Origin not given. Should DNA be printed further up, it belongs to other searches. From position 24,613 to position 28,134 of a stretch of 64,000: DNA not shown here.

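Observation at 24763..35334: A B12-dependent self-sufficient reductive dehalogenase is the last gene of a form-II CODH-like molybdo-hydroxylase operon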

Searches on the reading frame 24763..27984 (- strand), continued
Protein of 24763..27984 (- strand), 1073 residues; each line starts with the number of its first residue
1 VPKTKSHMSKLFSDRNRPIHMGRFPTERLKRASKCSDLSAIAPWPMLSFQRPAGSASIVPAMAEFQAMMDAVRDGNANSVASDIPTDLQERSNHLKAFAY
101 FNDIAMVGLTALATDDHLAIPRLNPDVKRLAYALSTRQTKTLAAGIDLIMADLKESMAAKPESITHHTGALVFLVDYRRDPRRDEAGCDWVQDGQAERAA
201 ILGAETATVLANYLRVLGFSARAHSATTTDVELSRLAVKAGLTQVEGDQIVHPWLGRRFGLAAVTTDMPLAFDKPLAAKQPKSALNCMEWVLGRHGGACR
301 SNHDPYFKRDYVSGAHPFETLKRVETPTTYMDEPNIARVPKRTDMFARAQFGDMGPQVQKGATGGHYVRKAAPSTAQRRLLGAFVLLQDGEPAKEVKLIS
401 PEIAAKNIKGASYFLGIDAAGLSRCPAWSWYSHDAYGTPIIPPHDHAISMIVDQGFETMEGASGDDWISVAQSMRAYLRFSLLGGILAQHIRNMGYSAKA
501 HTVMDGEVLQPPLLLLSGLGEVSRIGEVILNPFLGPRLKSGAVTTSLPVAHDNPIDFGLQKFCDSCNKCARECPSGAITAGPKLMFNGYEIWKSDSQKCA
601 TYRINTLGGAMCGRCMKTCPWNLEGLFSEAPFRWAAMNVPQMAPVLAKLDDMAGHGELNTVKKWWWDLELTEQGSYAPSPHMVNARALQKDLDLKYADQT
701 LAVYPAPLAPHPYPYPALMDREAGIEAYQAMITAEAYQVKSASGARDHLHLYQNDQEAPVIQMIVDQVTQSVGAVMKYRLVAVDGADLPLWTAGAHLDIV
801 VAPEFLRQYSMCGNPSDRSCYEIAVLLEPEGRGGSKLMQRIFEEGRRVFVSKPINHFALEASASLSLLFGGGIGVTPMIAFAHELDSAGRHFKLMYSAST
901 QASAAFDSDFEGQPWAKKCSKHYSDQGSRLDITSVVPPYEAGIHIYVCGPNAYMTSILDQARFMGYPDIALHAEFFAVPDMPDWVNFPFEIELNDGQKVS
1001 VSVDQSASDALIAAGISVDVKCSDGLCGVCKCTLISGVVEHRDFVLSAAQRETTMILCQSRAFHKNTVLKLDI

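Call 9: find_homologous_proteins(query=window:24763-27963:-, max_evalue=1e-20)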
Query window:24763-27963:- (1066 aa): 3821 proteins with E <= 1e-20 among 8000 candidates; the best 120 are listed.
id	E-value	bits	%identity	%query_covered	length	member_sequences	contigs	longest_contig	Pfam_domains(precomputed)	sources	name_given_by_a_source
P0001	0.0e+0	2481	100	100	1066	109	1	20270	PF00111.33,PF13484.12,PF12838.13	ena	-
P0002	0.0e+0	2152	86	100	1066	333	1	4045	PF00111.33,PF13484.12,PF12838.13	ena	-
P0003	0.0e+0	2146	86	100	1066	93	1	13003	PF00111.33,PF13484.12,PF12838.13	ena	-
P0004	0.0e+0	2098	84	100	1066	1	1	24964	PF00111.33,PF22290.2,PF13484.12,PF12838.13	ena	-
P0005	0.0e+0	2092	83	100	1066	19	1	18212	PF00111.33,PF13484.12,PF12838.13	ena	-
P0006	0.0e+0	1996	80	100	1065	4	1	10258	PF00111.33,PF13484.12,PF12838.13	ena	-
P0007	0.0e+0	1980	79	100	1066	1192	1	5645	PF00111.33,PF13484.12,PF12838.13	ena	-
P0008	0.0e+0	1903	76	100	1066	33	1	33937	PF00111.33,PF13484.12,PF12838.13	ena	-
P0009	0.0e+0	1725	70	100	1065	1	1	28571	PF00111.33,PF22290.2,PF13484.12,PF12838.13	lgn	-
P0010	0.0e+0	1691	82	83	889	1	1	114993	PF00111.33,PF13484.12,PF12838.13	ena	-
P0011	0.0e+0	1663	68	100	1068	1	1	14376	PF00111.33,PF22290.2,PF13484.12,PF12838.13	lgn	-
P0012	0.0e+0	1608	65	100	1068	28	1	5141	PF00111.33,PF22290.2,PF13484.12,PF12838.13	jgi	-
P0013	0.0e+0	1606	66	100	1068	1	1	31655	PF00111.33,PF22290.2,PF13484.12,PF12838.13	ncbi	-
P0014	0.0e+0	1598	64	100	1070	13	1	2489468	PF00111.33,PF22290.2,PF13484.12,PF12838.13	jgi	jgi:reductive dehalogenase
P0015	0.0e+0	1592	65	100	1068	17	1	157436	PF00111.33,PF13484.12,PF12838.13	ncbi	-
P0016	0.0e+0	1591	64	100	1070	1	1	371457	PF00111.33,PF13484.12,PF12838.13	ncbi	-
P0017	0.0e+0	1590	64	100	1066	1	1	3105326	PF00111.33,PF22290.2,PF13484.12,PF12838.13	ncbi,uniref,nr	ncbi:2Fe-2S iron-sulfur cluster-binding protein [Shimia biformata]|uniref:2Fe-2S iron-sulfur cluster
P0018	0.0e+0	1589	65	100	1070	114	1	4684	PF00111.33,PF22290.2,PF13484.12,PF12838.13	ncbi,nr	ncbi:MAG: reductive dehalogenase [Rhodobacterales bacterium]|nr:reductive dehalogenase [Rhodobactera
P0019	0.0e+0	1587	64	100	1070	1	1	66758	PF00111.33,PF13484.12,PF12838.13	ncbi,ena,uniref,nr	ncbi:reductive dehalogenase [Ruegeria sp.]|uniref:reductive dehalogenase n=1 Tax=Ruegeria sp. TaxID=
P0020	0.0e+0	1584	64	100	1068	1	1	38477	PF00111.33,PF00037.33,PF22290.2,PF13484.12,PF12838.13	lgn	-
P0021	0.0e+0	1583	64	100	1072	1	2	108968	PF00111.33,PF22290.2,PF13484.12,PF12838.13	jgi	-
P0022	0.0e+0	1582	64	100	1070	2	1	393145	PF00111.33,PF22290.2,PF13484.12,PF12838.13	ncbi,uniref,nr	ncbi:reductive dehalogenase [Ruegeria sp. HKCCA4812]|uniref:reductive dehalogenase n=1 Tax=Ruegeria 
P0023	0.0e+0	1582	64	100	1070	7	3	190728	PF00111.33,PF22290.2,PF13484.12,PF12838.13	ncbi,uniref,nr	ncbi:NAD-binding oxidoreductase [Phaeobacter gallaeciensis]|uniref:NAD-binding oxidoreductase n=2 Ta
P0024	0.0e+0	1582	64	100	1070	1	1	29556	PF00111.33,PF22290.2,PF13484.12,PF12838.13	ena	-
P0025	0.0e+0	1580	63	100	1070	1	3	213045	PF00111.33,PF22290.2,PF13484.12,PF12838.13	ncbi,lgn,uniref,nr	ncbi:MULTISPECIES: reductive dehalogenase [unclassified Ruegeria]|uniref:reductive dehalogenase n=1 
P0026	0.0e+0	1580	63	100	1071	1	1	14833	PF00111.33,PF22290.2,PF13484.12,PF12838.13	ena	-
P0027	0.0e+0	1579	65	100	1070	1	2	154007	PF00111.33,PF22290.2,PF13484.12,PF12838.13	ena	-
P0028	0.0e+0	1579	63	100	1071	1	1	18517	PF00111.33,PF22290.2,PF13484.12,PF12838.13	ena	-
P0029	0.0e+0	1579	64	100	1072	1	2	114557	PF00111.33,PF22290.2,PF13484.12,PF12838.13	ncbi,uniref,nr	ncbi:hypothetical protein GCM10011316_35060 [Roseibium aquae]|uniref:Reductive dehalogenase n=1 Tax=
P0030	0.0e+0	1579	64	100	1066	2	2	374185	PF00111.33,PF22290.2,PF13484.12,PF12838.13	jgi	jgi:reductive dehalogenase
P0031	0.0e+0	1579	63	100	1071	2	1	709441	PF00111.33,PF22290.2,PF13484.12,PF12838.13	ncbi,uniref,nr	ncbi:reductive dehalogenase [Shimia sediminis]|uniref:reductive dehalogenase n=1 Tax=Shimia sedimini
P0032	0.0e+0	1578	64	100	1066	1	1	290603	PF00111.33,PF22290.2,PF13484.12,PF12838.13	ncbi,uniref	ncbi:reductive dehalogenase domain-containing protein [Shimia sp. SDUM112013]|uniref:2Fe-2S iron-sul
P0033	0.0e+0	1578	63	100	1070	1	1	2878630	PF00111.33,PF22290.2,PF13484.12,PF12838.13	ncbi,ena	-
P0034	0.0e+0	1578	65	97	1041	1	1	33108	PF00111.33,PF22290.2,PF13484.12,PF12838.13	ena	-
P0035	0.0e+0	1577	64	100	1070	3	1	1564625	PF00111.33,PF22290.2,PF13484.12,PF12838.13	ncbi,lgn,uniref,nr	ncbi:reductive dehalogenase [Roseibium suaedae]|uniref:Reductive dehalogenase n=1 Tax=Roseibium suae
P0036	0.0e+0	1577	65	100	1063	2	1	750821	PF00111.33,PF00037.33,PF13484.12,PF12838.13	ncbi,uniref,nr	ncbi:2Fe-2S iron-sulfur cluster-binding protein [Thalassococcus lentus]|uniref:2Fe-2S iron-sulfur cl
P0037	0.0e+0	1577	63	100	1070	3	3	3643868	PF00111.33,PF22290.2,PF13484.12,PF12838.13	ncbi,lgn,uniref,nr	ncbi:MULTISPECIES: reductive dehalogenase [unclassified Ruegeria]|uniref:reductive dehalogenase n=1 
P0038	0.0e+0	1576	64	100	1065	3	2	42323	PF00111.33,PF22290.2,PF13484.12,PF12838.13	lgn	-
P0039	0.0e+0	1576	64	100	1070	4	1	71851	PF00111.33,PF22290.2,PF13484.12,PF12838.13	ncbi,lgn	-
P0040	0.0e+0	1575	64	100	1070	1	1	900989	PF00111.33,PF22290.2,PF13484.12,PF12838.13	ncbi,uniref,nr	ncbi:reductive dehalogenase [Ruegeria sediminis]|uniref:Reductive dehalogenase n=1 Tax=Ruegeria sedi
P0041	0.0e+0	1574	65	100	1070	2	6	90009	PF00111.33,PF22290.2,PF13484.12,PF12838.13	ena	-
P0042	0.0e+0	1574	64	100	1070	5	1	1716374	PF00111.33,PF22290.2,PF13484.12,PF12838.13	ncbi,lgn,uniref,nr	ncbi:reductive dehalogenase [Ruegeria sp. HKCCSP346]|uniref:reductive dehalogenase n=1 Tax=Ruegeria 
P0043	0.0e+0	1574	63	100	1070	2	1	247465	PF00111.33,PF22290.2,PF13484.12,PF12838.13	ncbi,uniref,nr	ncbi:reductive dehalogenase [Ruegeria sp. HKCCA0235A]|uniref:reductive dehalogenase n=1 Tax=Ruegeria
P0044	0.0e+0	1574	65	100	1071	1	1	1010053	PF00111.33,PF22290.2,PF13484.12,PF12838.13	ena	-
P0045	0.0e+0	1574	63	100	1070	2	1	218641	PF00111.33,PF22290.2,PF13484.12,PF12838.13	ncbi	-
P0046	0.0e+0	1574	63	100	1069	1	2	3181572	PF00111.33,PF22290.2,PF13484.12,PF12838.13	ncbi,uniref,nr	ncbi:2Fe-2S iron-sulfur cluster-binding protein [Jhaorihella thermophila]|uniref:Reductive dehalogen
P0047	0.0e+0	1573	63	100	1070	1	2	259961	PF00111.33,PF22290.2,PF13484.12,PF12838.13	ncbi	-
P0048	0.0e+0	1573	65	100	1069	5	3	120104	PF00111.33,PF22290.2,PF13484.12,PF12838.13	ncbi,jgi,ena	jgi:reductive dehalogenase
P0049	0.0e+0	1573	64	100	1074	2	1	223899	PF00111.33,PF22290.2,PF13484.12,PF12838.13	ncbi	-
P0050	0.0e+0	1573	64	100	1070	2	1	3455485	PF00111.33,PF22290.2,PF13484.12,PF12838.13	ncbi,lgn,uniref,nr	ncbi:reductive dehalogenase [Ruegeria sp. THAF33]|uniref:reductive dehalogenase n=1 Tax=Ruegeria sp.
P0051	0.0e+0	1573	64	100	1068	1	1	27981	PF00111.33,PF22290.2,PF13484.12,PF12838.13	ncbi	-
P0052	0.0e+0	1572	64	100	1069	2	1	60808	PF00111.33,PF22290.2,PF13484.12,PF12838.13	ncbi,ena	-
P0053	0.0e+0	1572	64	100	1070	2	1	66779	PF00111.33,PF22290.2,PF13484.12,PF12838.13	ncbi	ncbi:MAG: reductive dehalogenase [Ruegeria sp.]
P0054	0.0e+0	1572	63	100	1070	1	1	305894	PF00111.33,PF22290.2,PF13484.12,PF12838.13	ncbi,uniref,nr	ncbi:reductive dehalogenase [Ruegeria sp. HKCCC2117]|uniref:reductive dehalogenase n=1 Tax=Ruegeria 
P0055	0.0e+0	1572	64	100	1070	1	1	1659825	PF00111.33,PF22290.2,PF13484.12,PF12838.13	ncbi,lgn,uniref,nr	ncbi:reductive dehalogenase [Ruegeria sp. HKCCD7559]|uniref:reductive dehalogenase n=1 Tax=Ruegeria 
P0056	0.0e+0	1572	63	100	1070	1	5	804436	PF00111.33,PF22290.2,PF13484.12,PF12838.13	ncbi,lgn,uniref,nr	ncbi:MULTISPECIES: reductive dehalogenase [unclassified Ruegeria]|uniref:reductive dehalogenase n=1 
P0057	0.0e+0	1572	64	100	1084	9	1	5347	PF00111.33,PF22290.2,PF13484.12,PF12838.13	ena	-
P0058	0.0e+0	1571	64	100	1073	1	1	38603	PF00111.33,PF22290.2,PF13484.12,PF12838.13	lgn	-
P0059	0.0e+0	1571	64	100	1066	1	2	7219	PF00111.33,PF22290.2,PF13484.12,PF12838.13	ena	-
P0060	0.0e+0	1571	64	100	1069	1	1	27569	PF00111.33,PF13484.12,PF12838.13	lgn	-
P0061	0.0e+0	1571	64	100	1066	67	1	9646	PF00111.33,PF22290.2,PF13484.12,PF12838.13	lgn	-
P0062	0.0e+0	1571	63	100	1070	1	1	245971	PF00111.33,PF22290.2,PF13484.12,PF12838.13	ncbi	-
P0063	0.0e+0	1571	63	100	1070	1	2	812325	PF00111.33,PF22290.2,PF13484.12,PF12838.13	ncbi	-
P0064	0.0e+0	1571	63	100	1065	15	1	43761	PF00111.33,PF22290.2,PF13484.12,PF12838.13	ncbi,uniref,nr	ncbi:2Fe-2S iron-sulfur cluster-binding protein [Shimia thalassica]|uniref:2Fe-2S iron-sulfur cluste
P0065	0.0e+0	1571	64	100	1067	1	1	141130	PF00111.33,PF13484.12,PF12838.13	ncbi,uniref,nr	ncbi:reductive dehalogenase [Actibacterium sp. 188UL27-1]|uniref:reductive dehalogenase n=1 Tax=Acti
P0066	0.0e+0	1571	63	100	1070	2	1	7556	PF00111.33,PF22290.2,PF13484.12,PF12838.13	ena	-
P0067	0.0e+0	1571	64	100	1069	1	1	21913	PF00111.33,PF22290.2,PF13484.12,PF12838.13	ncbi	ncbi:MAG: 2Fe-2S iron-sulfur cluster-binding protein [Sedimentitalea sp.]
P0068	0.0e+0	1571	63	100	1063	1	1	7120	PF00111.33,PF22290.2,PF13484.12,PF12838.13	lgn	-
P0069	0.0e+0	1570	64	100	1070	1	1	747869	PF00111.33,PF22290.2,PF13484.12,PF12838.13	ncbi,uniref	ncbi:reductive dehalogenase [Lutimaribacter marinistellae]|uniref:Reductive dehalogenase n=1 Tax=Lut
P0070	0.0e+0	1570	63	100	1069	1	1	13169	PF00111.33,PF22290.2,PF13484.12,PF12838.13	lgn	-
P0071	0.0e+0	1570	63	100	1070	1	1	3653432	PF00111.33,PF22290.2,PF13484.12,PF12838.13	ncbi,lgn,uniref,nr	ncbi:reductive dehalogenase [Ruegeria sp. SCSIO 43209]|uniref:reductive dehalogenase n=1 Tax=Ruegeri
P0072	0.0e+0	1570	64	100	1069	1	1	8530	PF00111.33,PF22290.2,PF13484.12,PF12838.13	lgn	-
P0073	0.0e+0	1569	64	100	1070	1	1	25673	PF00111.33,PF13484.12,PF12838.13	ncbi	-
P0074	0.0e+0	1569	64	100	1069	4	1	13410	PF00111.33,PF22290.2,PF13484.12,PF12838.13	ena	-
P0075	0.0e+0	1569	63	100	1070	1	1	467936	PF00111.33,PF22290.2,PF13484.12,PF12838.13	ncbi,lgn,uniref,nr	ncbi:reductive dehalogenase [Ruegeria sp. HKCCD4332]|uniref:reductive dehalogenase n=1 Tax=Ruegeria 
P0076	0.0e+0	1568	64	100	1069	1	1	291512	PF00111.33,PF22290.2,PF13484.12,PF12838.13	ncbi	-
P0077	0.0e+0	1568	64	100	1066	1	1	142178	PF00111.33,PF22290.2,PF13484.12,PF12838.13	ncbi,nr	ncbi:reductive dehalogenase [Seohaeicola saemankumensis]|nr:reductive dehalogenase [Seohaeicola saem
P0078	0.0e+0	1568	63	100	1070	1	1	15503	PF00111.33,PF22290.2,PF13484.12,PF12838.13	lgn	-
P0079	0.0e+0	1568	63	100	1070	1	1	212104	PF00111.33,PF22290.2,PF13484.12,PF12838.13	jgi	jgi:reductive dehalogenase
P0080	0.0e+0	1567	63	100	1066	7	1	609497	PF00111.33,PF13484.12,PF12838.13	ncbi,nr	ncbi:reductive dehalogenase [Rhodobacteraceae bacterium 63075]|nr:reductive dehalogenase [Rhodobacte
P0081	0.0e+0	1567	64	100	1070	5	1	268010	PF00111.33,PF22290.2,PF13484.12,PF12838.13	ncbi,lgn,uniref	ncbi:reductive dehalogenase domain-containing protein [Ruegeria sp. SCPT10]|uniref:2Fe-2S iron-sulfu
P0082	0.0e+0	1567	63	100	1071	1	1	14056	PF00111.33,PF22290.2,PF13484.12,PF12838.13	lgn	-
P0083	0.0e+0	1567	64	100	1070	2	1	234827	PF00111.33,PF22290.2,PF13484.12,PF12838.13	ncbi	-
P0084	0.0e+0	1566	64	100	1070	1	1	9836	PF00111.33,PF22290.2,PF13484.12,PF12838.13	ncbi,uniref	ncbi:2Fe-2S iron-sulfur cluster-binding protein [Shimia sp.]|uniref:2Fe-2S iron-sulfur cluster-bindi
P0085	0.0e+0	1566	63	100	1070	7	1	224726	PF00111.33,PF22290.2,PF13484.12,PF12838.13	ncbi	-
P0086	0.0e+0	1566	63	100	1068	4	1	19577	PF00111.33,PF22290.2,PF13484.12,PF12838.13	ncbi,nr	ncbi:MAG: reductive dehalogenase [Rhodobacteraceae bacterium]|nr:reductive dehalogenase [Paracoccace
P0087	0.0e+0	1566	63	100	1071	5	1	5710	PF00111.33,PF22290.2,PF13484.12,PF12838.13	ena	-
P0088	0.0e+0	1565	64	100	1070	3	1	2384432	PF00111.33,PF22290.2,PF13484.12,PF12838.13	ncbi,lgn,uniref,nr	ncbi:reductive dehalogenase [Shimia isoporae]|uniref:Reductive dehalogenase n=1 Tax=Shimia isoporae 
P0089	0.0e+0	1565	63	100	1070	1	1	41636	PF00111.33,PF22290.2,PF13484.12,PF12838.13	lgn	-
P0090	0.0e+0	1565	63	100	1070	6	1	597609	PF00111.33,PF22290.2,PF13484.12,PF12838.13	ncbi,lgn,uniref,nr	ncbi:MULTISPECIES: reductive dehalogenase [unclassified Ruegeria]|uniref:reductive dehalogenase n=1 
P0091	0.0e+0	1565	63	100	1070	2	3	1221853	PF00111.33,PF22290.2,PF13484.12,PF12838.13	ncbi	-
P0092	0.0e+0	1565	63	100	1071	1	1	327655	PF00111.33,PF22290.2,PF13484.12,PF12838.13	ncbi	-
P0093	0.0e+0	1565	63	100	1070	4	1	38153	PF00111.33,PF22290.2,PF13484.12,PF12838.13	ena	-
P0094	0.0e+0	1565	64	100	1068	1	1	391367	PF00111.33,PF22290.2,PF13484.12,PF12838.13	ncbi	ncbi:reductive dehalogenase [Gymnodinialimonas sp.]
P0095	0.0e+0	1564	64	100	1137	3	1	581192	PF00111.33,PF13484.12,PF12838.13,PF02028.25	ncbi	-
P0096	0.0e+0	1564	63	100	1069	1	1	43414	PF00111.33,PF22290.2,PF13484.12,PF12838.13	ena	-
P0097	0.0e+0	1564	64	100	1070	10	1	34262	PF00111.33,PF22290.2,PF13484.12,PF12838.13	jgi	-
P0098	0.0e+0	1563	64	100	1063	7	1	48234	PF00111.33,PF22290.2,PF13484.12,PF12838.13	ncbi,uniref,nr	ncbi:reductive dehalogenase [Nioella sp. MMSF_3534]|uniref:reductive dehalogenase n=1 Tax=Nioella sp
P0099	0.0e+0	1563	63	100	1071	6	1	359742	PF00111.33,PF12837.13,PF00037.33,PF22290.2,PF13484.12,PF12838.13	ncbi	ncbi:reductive dehalogenase [Falsiruegeria mediterranea]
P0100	0.0e+0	1562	64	100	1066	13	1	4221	PF00111.33,PF22290.2,PF13484.12,PF12838.13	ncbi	ncbi:MAG: 4Fe-4S double cluster binding domain-containing protein [Phaeobacter gallaeciensis]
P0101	0.0e+0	1562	63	100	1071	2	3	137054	PF00111.33,PF13484.12,PF12838.13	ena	-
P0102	0.0e+0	1562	64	100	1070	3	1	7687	PF00111.33,PF13484.12,PF12838.13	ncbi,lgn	-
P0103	0.0e+0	1562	62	100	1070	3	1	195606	PF00111.33,PF22290.2,PF13484.12,PF12838.13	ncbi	ncbi:MAG: 4Fe-4S double cluster binding domain-containing protein [Pseudomonadota bacterium]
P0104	0.0e+0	1562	63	100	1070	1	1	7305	PF00111.33,PF22290.2,PF13484.12,PF12838.13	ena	-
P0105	0.0e+0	1562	63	100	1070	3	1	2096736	PF00111.33,PF22290.2,PF13484.12,PF12838.13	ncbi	-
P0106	0.0e+0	1562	63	100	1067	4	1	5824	PF00111.33,PF22290.2,PF13484.12,PF12838.13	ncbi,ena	-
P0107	0.0e+0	1561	63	100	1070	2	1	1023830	PF00111.33,PF22290.2,PF13484.12,PF12838.13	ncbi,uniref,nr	ncbi:reductive dehalogenase [uncultured Ruegeria sp.]|uniref:reductive dehalogenase n=1 Tax=uncultur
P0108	0.0e+0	1561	64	100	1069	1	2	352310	PF00111.33,PF22290.2,PF13484.12,PF12838.13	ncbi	-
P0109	0.0e+0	1561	63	100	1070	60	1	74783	PF00111.33,PF00037.33,PF22290.2,PF13484.12,PF12838.13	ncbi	-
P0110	0.0e+0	1561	63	100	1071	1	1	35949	PF00111.33,PF12837.13,PF22290.2,PF13484.12,PF12838.13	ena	-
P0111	0.0e+0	1561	64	100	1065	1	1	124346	PF00111.33,PF13484.12,PF12838.13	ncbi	ncbi:MAG: reductive dehalogenase [Pseudomonadota bacterium]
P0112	0.0e+0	1561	64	100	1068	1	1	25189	PF00111.33,PF22290.2,PF13484.12,PF12838.13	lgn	-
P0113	0.0e+0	1561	63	100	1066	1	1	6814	PF00111.33,PF22290.2,PF13484.12,PF12838.13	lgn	-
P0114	0.0e+0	1561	63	100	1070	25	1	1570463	PF00111.33,PF22290.2,PF13484.12,PF12838.13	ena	-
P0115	0.0e+0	1561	63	100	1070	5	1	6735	PF00111.33,PF22290.2,PF13484.12,PF12838.13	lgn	-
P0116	0.0e+0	1561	64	100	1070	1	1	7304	PF00111.33,PF22290.2,PF13484.12,PF12838.13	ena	-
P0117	0.0e+0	1561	62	100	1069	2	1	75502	PF00111.33,PF13484.12,PF12838.13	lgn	-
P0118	0.0e+0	1560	63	100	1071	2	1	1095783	PF00111.33,PF12837.13,PF22290.2,PF13484.12,PF12838.13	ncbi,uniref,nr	ncbi:4Fe-4S dicluster domain-containing protein [Tropicibacter sp. Alg240-R139]|uniref:4Fe-4S diclus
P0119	0.0e+0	1560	63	100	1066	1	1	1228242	PF00111.33,PF13484.12,PF12838.13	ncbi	-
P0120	0.0e+0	1560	63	100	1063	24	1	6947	PF00111.33,PF22290.2,PF13484.12,PF12838.13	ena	-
